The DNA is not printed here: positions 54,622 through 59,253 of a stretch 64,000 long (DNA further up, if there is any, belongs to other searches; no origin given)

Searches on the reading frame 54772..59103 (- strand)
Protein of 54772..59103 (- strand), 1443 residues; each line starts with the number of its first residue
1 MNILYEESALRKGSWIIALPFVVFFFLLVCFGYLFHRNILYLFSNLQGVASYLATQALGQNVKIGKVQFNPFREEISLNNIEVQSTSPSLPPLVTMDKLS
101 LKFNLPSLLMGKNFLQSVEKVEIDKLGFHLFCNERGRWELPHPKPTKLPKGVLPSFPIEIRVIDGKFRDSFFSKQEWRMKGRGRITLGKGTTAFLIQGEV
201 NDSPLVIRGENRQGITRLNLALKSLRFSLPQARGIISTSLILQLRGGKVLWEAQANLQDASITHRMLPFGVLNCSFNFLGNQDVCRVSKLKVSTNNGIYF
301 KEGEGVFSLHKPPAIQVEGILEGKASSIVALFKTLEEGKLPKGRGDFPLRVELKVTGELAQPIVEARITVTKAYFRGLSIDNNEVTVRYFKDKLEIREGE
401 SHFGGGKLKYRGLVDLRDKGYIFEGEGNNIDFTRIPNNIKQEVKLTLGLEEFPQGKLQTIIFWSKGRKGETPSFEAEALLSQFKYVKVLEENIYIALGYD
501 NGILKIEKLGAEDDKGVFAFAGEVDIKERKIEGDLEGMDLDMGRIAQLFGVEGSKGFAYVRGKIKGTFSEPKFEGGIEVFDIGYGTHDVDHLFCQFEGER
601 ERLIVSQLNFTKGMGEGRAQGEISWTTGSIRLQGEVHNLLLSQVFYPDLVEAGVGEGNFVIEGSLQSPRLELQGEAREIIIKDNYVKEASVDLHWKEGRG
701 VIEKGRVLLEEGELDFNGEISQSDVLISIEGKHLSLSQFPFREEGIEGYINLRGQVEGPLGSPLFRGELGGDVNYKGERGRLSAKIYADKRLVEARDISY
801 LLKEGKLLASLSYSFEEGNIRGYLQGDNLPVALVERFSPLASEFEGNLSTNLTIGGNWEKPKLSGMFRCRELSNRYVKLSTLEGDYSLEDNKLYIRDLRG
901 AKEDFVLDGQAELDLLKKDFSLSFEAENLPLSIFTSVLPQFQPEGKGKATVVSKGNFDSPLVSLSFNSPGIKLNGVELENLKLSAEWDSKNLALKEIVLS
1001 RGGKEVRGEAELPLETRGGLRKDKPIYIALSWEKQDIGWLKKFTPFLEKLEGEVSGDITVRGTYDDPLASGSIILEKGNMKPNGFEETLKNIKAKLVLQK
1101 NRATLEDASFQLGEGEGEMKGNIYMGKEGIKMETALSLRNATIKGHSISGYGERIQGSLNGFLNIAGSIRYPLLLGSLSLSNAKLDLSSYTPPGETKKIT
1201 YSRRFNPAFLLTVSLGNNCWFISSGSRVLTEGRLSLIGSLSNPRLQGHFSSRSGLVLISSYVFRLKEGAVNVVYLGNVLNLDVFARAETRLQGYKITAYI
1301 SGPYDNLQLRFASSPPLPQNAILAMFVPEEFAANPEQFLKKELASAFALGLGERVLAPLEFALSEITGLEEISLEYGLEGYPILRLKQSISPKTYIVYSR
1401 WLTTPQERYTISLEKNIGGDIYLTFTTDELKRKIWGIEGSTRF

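Call 44: search_protein_families(library=pfam, proteins=[window:54772-59103:-], max_evalue=0.00001)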
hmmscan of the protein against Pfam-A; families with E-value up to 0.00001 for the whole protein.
window:54772-59103:- (1443 aa): 2 families
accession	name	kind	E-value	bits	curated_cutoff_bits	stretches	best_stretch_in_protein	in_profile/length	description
PF04357.19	TamB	-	2e-24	87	22.4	1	1209-1411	127-351/381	TamB, inner membrane protein subunit of TAM complex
PF05359.17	DUF748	-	4.4e-08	32.1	50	1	23-141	23-130/1037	Domain of Unknown Function (DUF748)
